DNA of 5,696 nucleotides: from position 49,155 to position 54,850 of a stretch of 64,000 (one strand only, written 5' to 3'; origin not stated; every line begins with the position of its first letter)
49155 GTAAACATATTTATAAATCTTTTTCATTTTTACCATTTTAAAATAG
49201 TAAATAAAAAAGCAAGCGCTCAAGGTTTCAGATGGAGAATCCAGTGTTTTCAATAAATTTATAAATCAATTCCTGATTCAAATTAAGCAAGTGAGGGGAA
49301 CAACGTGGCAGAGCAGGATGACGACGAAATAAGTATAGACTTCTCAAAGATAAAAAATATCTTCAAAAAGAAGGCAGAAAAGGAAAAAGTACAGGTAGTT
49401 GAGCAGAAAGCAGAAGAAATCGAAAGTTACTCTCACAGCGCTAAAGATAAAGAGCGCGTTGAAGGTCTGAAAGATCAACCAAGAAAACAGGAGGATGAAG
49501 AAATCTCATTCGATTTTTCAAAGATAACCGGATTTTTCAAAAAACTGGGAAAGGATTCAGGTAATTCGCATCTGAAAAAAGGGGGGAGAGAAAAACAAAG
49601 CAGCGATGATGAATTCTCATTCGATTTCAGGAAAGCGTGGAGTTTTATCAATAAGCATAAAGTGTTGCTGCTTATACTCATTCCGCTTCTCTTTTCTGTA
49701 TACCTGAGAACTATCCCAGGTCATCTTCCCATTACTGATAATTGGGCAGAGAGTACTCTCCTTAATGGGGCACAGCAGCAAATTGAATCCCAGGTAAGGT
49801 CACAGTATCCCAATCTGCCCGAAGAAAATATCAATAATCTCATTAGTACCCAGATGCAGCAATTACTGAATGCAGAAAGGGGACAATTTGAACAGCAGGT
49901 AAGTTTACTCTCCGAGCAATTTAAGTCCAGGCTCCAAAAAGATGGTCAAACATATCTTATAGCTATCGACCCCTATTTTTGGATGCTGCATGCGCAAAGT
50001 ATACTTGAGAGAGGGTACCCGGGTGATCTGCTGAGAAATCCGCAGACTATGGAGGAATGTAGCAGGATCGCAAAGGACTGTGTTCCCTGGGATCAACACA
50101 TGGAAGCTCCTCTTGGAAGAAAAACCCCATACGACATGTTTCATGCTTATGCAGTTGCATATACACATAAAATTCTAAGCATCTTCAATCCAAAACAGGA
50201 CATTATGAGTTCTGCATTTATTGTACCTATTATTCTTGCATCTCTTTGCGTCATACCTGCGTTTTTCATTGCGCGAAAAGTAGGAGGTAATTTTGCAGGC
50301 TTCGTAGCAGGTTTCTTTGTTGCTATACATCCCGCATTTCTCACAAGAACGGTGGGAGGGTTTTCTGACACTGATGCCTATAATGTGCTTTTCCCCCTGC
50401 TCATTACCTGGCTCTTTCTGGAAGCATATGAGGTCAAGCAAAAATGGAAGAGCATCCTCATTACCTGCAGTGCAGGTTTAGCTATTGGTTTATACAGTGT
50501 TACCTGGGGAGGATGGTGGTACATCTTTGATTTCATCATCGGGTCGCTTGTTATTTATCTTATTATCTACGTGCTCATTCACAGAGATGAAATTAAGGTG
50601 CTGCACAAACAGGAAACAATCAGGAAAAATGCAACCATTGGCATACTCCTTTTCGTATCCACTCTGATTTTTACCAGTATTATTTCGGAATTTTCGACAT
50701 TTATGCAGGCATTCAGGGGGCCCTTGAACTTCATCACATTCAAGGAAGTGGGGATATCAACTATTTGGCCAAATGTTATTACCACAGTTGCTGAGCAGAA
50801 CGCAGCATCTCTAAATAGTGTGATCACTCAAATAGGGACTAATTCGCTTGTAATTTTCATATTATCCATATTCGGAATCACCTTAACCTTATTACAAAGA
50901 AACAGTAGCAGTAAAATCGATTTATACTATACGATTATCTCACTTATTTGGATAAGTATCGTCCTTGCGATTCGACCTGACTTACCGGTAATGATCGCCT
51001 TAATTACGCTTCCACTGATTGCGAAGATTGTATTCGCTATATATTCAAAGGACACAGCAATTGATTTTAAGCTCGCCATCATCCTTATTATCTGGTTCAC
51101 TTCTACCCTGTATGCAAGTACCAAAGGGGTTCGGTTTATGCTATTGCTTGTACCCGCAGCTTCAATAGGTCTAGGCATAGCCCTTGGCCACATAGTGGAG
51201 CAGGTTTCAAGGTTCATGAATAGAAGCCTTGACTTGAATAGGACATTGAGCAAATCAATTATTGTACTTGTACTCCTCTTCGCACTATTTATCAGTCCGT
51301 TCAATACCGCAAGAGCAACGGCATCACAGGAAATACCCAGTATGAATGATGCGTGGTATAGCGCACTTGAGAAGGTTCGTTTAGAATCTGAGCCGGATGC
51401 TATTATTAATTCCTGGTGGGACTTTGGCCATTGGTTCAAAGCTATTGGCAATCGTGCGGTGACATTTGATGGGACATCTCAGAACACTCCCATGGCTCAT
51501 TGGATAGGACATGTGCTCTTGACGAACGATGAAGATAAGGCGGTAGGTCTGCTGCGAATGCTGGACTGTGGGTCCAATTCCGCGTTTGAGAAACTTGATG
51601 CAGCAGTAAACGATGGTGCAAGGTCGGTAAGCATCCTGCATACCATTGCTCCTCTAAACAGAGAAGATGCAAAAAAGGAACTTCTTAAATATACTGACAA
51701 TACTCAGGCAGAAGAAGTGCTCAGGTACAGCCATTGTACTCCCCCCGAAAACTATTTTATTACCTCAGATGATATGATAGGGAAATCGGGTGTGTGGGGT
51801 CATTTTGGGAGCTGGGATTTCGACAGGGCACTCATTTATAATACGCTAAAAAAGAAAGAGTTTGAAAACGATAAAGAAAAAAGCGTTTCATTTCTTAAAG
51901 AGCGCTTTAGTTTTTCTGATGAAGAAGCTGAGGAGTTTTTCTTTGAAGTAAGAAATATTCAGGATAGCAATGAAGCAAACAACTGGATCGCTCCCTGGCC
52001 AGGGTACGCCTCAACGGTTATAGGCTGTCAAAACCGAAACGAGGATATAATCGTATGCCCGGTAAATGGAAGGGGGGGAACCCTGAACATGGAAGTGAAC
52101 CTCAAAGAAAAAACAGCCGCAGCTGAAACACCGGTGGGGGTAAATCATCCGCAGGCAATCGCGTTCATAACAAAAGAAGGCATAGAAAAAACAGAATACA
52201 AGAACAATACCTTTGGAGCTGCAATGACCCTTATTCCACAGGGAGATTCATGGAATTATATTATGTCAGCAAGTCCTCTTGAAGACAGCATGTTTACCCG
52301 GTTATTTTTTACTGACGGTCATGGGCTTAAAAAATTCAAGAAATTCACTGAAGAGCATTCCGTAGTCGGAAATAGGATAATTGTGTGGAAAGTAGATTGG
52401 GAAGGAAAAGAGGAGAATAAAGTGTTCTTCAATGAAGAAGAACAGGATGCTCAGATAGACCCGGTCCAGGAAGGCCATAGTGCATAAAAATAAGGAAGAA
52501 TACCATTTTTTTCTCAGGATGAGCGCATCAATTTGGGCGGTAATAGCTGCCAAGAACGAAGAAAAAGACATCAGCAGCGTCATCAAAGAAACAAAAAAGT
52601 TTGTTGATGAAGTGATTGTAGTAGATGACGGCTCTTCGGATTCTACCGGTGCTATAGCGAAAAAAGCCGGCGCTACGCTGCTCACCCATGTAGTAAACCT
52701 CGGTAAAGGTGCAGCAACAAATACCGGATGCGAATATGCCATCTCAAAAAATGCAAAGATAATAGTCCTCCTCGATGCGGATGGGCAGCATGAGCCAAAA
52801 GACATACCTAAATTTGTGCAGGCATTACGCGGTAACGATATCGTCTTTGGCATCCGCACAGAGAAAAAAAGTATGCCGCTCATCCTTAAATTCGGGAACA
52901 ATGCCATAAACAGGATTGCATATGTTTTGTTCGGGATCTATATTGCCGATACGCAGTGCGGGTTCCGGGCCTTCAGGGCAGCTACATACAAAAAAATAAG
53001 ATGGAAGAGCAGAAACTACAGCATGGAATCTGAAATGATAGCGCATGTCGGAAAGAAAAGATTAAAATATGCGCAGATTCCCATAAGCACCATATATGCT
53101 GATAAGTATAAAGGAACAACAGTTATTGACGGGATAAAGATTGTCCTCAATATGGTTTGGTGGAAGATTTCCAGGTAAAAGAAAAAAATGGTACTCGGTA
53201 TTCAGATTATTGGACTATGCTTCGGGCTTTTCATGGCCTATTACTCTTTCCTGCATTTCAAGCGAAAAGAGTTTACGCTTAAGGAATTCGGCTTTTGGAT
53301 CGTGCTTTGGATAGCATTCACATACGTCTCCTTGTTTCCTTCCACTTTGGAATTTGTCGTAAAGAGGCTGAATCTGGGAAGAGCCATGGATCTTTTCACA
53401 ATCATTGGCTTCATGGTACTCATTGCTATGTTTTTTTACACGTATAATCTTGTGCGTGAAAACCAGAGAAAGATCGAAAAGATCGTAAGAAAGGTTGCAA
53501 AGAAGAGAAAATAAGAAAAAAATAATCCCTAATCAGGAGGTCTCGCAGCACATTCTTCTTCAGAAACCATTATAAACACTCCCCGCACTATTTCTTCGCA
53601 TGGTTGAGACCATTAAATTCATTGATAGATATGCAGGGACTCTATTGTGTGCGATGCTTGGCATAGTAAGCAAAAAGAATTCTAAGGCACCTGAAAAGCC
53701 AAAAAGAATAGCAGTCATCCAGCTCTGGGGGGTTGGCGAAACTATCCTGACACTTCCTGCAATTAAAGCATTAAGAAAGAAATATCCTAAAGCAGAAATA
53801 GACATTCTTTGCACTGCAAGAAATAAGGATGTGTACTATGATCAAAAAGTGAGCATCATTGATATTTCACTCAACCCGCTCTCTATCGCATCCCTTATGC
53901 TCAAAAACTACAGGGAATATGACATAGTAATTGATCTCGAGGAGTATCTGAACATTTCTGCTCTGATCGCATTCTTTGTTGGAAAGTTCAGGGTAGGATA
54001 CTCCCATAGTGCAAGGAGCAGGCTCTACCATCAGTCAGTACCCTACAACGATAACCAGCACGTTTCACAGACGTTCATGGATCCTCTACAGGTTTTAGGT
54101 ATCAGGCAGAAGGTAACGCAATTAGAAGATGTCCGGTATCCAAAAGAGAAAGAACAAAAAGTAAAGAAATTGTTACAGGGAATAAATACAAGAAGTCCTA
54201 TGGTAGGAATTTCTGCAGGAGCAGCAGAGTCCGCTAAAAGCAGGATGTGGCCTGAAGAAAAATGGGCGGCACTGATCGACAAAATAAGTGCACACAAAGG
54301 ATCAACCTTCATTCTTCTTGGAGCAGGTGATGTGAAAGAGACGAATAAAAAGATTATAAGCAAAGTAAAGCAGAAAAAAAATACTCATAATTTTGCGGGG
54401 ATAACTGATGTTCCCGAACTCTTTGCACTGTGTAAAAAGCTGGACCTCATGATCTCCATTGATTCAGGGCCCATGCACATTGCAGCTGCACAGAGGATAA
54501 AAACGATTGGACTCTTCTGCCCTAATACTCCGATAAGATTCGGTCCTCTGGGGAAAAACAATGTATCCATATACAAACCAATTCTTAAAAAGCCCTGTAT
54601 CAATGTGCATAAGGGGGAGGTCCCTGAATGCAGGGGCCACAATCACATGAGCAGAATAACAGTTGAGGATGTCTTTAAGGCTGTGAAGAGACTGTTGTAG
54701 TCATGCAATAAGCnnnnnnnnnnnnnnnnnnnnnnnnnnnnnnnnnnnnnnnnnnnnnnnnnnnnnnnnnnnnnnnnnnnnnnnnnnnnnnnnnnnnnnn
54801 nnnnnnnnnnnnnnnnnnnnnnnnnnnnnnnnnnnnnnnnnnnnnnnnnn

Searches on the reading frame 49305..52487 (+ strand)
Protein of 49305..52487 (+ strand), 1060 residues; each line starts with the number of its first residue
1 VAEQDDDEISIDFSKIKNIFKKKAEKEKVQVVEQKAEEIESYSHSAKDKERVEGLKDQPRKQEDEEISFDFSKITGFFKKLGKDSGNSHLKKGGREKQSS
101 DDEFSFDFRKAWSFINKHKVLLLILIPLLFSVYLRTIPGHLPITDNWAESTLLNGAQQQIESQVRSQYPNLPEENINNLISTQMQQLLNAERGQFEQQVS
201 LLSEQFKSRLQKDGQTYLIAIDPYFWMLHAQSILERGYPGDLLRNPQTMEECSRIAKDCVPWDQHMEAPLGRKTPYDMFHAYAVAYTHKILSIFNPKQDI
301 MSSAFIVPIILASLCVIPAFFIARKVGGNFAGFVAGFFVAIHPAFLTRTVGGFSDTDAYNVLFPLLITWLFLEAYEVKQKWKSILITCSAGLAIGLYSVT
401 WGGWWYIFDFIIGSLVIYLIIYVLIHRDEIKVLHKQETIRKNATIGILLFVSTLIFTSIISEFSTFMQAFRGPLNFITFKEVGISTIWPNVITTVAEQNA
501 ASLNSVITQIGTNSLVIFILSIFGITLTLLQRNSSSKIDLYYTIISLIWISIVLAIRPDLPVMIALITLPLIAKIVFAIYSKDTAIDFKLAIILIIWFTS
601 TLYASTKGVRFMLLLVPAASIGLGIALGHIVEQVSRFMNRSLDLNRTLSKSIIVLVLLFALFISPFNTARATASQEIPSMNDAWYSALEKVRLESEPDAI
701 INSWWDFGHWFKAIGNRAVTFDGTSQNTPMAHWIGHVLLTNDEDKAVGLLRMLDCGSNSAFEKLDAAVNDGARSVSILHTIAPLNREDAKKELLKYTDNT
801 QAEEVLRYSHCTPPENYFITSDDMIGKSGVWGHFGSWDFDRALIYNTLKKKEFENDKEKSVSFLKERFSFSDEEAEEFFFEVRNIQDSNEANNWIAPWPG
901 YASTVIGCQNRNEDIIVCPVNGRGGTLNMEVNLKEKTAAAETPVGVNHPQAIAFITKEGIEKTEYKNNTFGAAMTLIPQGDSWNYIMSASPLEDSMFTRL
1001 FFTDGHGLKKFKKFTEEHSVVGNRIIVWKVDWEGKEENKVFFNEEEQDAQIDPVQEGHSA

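Call 39: search_protein_families(library=pfam, proteins=[window:49305-52487:+])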
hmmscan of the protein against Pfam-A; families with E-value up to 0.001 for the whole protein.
window:49305-52487:+ (1060 aa): 1 family
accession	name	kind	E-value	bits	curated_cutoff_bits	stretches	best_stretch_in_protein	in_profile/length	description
PF02516.20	STT3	-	4.8e-40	138.7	24.5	1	212-661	23-397/405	Oligosaccharyl transferase STT3, N-terminal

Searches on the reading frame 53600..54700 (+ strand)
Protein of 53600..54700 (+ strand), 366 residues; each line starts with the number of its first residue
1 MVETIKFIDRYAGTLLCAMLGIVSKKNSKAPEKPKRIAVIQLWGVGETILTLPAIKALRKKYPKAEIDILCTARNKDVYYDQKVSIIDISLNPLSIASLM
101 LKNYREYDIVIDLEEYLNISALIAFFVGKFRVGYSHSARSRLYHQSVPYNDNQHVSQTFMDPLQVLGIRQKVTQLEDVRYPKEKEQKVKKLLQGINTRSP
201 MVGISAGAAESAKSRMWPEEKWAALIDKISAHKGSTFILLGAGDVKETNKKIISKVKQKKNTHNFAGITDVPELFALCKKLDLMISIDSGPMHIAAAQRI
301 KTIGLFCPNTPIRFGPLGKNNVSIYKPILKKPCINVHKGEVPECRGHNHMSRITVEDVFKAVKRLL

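Call 39: search_protein_families(library=pfam, proteins=[window:53600-54700:+])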
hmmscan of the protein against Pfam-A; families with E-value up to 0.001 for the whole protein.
window:53600-54700:+ (366 aa): 1 family
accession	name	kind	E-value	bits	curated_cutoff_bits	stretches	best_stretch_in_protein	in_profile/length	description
PF01075.23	Glyco_transf_9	-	3e-34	118.9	22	1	105-335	11-238/247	Glycosyltransferase family 9 (heptosyltransferase)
